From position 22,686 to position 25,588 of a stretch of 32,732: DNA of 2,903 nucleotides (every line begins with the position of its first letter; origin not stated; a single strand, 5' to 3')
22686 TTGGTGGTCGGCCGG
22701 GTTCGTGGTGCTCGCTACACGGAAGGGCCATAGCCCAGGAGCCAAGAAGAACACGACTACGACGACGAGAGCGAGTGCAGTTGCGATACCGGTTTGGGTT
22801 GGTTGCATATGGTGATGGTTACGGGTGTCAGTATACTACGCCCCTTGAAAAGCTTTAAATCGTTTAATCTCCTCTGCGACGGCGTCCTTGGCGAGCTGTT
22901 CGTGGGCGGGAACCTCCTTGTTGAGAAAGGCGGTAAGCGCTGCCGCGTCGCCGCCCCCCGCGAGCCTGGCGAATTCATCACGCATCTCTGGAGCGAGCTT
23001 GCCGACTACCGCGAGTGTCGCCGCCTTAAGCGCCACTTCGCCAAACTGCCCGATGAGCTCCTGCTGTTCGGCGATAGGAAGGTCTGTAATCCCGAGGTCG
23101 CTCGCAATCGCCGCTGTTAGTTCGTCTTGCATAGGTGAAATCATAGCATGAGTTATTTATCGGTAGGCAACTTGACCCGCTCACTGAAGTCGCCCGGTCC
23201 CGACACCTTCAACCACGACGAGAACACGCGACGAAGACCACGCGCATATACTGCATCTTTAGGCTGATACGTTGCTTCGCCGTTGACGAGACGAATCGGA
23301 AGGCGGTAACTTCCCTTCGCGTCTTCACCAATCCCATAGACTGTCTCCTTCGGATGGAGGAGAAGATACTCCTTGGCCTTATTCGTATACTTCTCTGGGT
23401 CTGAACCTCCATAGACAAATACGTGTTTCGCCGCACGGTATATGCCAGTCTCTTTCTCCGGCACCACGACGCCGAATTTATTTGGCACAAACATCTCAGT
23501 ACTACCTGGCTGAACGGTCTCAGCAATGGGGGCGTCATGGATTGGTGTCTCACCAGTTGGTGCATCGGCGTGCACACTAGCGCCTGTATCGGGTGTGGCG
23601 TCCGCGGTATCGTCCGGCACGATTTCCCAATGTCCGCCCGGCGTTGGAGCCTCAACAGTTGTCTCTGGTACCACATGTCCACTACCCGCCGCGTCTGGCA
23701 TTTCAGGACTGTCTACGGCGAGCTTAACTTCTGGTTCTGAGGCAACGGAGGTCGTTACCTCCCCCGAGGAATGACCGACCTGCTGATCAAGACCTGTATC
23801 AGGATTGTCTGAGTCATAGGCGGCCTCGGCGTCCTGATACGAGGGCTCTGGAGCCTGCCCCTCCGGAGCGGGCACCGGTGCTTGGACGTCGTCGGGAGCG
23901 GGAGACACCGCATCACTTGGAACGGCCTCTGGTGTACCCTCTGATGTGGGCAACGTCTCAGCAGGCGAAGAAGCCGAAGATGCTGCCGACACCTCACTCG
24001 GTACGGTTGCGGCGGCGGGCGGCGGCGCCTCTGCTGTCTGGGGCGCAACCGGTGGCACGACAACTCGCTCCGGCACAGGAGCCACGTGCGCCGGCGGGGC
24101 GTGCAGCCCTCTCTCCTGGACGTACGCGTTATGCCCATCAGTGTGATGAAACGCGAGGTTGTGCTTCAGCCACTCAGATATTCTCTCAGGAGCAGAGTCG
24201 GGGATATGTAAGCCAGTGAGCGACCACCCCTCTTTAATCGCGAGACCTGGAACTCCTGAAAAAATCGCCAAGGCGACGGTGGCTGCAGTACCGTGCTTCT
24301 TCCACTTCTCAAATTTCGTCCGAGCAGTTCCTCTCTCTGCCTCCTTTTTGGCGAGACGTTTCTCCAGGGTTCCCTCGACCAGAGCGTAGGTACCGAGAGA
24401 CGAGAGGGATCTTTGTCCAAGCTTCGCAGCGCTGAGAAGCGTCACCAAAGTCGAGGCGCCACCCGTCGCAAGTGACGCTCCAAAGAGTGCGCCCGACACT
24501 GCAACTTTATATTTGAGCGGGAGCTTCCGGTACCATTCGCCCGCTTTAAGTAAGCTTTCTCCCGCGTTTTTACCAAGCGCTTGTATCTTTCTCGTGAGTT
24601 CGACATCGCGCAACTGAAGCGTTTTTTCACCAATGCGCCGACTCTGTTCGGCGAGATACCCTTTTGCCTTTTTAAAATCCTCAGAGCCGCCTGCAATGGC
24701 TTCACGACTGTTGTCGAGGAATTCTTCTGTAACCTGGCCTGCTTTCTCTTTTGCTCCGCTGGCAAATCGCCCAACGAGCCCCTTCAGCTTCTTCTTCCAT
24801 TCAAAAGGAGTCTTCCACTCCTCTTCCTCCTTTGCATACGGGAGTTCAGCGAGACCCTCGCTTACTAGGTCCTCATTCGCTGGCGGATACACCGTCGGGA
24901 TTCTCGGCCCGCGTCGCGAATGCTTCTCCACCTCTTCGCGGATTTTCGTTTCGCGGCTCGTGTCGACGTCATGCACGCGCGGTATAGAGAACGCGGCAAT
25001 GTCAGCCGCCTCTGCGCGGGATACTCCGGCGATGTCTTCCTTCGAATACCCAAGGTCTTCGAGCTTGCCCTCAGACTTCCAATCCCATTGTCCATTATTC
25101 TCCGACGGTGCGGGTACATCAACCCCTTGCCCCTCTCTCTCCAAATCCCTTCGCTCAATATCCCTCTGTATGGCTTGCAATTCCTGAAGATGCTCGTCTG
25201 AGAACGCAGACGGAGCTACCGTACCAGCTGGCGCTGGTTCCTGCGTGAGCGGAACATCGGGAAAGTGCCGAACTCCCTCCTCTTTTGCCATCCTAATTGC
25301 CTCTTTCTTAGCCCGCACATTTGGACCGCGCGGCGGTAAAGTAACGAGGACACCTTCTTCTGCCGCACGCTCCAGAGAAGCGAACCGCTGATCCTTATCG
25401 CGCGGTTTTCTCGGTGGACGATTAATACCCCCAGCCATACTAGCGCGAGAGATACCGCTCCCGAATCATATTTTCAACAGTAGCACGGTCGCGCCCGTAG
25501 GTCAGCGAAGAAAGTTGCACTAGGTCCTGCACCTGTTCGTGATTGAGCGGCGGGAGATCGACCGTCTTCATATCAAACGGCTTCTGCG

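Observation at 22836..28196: Orphan soluble VirD4/TraD-like ATPase translationally coupled to a giant stalked membrane protein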

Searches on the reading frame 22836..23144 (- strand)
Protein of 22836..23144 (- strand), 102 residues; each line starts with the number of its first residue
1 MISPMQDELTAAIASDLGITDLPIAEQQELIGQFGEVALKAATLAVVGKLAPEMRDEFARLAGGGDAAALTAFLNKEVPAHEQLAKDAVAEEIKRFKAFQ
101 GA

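Call 3: search_protein_families(library=pfam, proteins=[window:22836-23144:-], max_evalue=0.1)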
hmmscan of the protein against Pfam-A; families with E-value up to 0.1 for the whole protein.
window:22836-23144:- (102 aa): 1 family
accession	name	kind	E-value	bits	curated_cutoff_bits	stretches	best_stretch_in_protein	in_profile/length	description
PF18908.5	DUF5663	-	0.074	14.1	23.7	0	47-97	35-81/84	Protein of unknown function (DUF5663)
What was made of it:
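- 22836..23144 (-): 102-aa acidic helical protein of the DUF5663 family. The window copy is sub-threshold (E 0.074, call 3).
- On Pfam DUF5663 (PF18908), for the 102-aa protein: Window copy: 14.1 bits against a cut-off of 23.7, E 0.074 (call 3).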

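Call 4: search_protein_families(library=ncbifam, proteins=[window:22836-23144:-], max_evalue=0.1)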
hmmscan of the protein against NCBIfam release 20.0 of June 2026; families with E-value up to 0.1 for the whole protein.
window:22836-23144:- (102 aa): 0 families
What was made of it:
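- On FtsK/SpoIIIE DNA translocase: No Pfam or NCBIfam hit (calls 3, 4).
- There is no FtsK_SpoIIIE or FtsK-gamma match and no HAS-barrel (calls 3, 4).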

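Call 19: search_protein_families(library=phrogs, proteins=[window:22836-23144:-], max_evalue=0.01)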
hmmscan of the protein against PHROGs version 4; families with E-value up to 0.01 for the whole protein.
window:22836-23144:- (102 aa): 0 families

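Call 76: search_protein_families(library=pfam, alignment_id=A7, max_evalue=0.01)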
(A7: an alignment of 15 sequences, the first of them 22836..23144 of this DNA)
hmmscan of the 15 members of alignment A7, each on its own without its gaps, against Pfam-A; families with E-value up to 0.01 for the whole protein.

A. member 1, window:22836-23144:- (102 aa): 0 families

B. families by the number of members that match (of 15 scanned): 2 families
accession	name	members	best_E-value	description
PF18908.5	DUF5663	12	1.8e-07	Protein of unknown function (DUF5663)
PF17265.7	DUF5331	1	0.0049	Family of unknown function (DUF5331)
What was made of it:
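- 22836..23144 (-): 12 of 15 aligned relatives match PF18908 (call 76).
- On Pfam DUF5663 (PF18908), for the 102-aa protein: 12 of 15 aligned relatives match at E<=0.01 (call 76).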

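Call 89: search_protein_families(library=padloc, proteins=[window:22836-23144:-], max_evalue=0.01)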
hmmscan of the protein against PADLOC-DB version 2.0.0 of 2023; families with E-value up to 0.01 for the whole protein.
window:22836-23144:- (102 aa): 0 families
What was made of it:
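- On PADLOC defence systems (MADS mad8, HerA systems): The partners have no hit (call 89).
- Tried and rejected: Pfam, NCBIfam, PHROGs and PADLOC found nothing for the 761-aa protein (calls 3, 4, 19, 89).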

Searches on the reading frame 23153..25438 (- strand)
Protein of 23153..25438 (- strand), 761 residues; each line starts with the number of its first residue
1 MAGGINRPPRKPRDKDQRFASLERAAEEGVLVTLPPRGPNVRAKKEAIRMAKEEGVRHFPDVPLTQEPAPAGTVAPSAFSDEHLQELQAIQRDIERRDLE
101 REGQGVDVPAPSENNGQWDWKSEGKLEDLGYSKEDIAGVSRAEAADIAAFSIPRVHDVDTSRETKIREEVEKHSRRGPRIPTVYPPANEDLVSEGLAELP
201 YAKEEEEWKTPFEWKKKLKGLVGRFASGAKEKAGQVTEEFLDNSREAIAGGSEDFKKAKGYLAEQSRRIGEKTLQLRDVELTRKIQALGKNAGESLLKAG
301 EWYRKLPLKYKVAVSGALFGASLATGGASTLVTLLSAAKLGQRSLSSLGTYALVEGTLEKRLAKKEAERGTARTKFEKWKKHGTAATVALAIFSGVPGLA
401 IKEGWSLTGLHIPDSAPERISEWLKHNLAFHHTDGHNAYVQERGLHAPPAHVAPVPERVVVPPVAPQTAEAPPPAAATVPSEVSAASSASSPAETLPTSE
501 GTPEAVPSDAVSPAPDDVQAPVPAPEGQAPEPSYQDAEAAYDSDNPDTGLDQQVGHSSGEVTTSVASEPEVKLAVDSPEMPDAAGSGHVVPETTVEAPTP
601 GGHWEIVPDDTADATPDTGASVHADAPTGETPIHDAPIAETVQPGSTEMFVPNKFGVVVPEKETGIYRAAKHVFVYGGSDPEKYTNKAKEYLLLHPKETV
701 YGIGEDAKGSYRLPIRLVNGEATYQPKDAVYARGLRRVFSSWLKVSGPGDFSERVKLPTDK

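Call 3: search_protein_families(library=pfam, proteins=[window:23153-25438:-], max_evalue=0.1)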
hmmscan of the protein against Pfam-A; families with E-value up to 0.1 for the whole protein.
window:23153-25438:- (761 aa): 0 families

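Call 4: search_protein_families(library=ncbifam, proteins=[window:23153-25438:-], max_evalue=0.1)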
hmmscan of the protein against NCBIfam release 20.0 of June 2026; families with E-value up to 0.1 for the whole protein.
window:23153-25438:- (761 aa): 0 families

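Call 19: search_protein_families(library=phrogs, proteins=[window:23153-25438:-], max_evalue=0.01)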
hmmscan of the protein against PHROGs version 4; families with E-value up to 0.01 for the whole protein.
window:23153-25438:- (761 aa): 0 families

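Call 24: find_homologous_proteins(query=window:23153-25438:-, max_evalue=0.001)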
Query window:23153-25438:- (761 aa): 5 proteins with E <= 0.001 among 8000 candidates.
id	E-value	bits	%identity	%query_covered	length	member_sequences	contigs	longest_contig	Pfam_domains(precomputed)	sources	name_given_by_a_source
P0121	0.0e+0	1694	100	100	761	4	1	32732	-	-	-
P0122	6.2e-47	179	60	18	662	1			-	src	-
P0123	3.4e-39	153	60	18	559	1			-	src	-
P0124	7.5e-36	142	52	20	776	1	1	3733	-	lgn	-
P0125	4.3e-35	140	55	18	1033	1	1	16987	-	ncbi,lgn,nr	ncbi:MAG: hypothetical protein Q8P17_01820 [bacterium]|nr:hypothetical protein [bacterium]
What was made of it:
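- Tried and rejected: Only four relatives were found, sharing the core region (call 24).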

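Call 89: search_protein_families(library=padloc, proteins=[window:23153-25438:-], max_evalue=0.01)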
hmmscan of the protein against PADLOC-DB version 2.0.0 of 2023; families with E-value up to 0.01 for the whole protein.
window:23153-25438:- (761 aa): 0 families
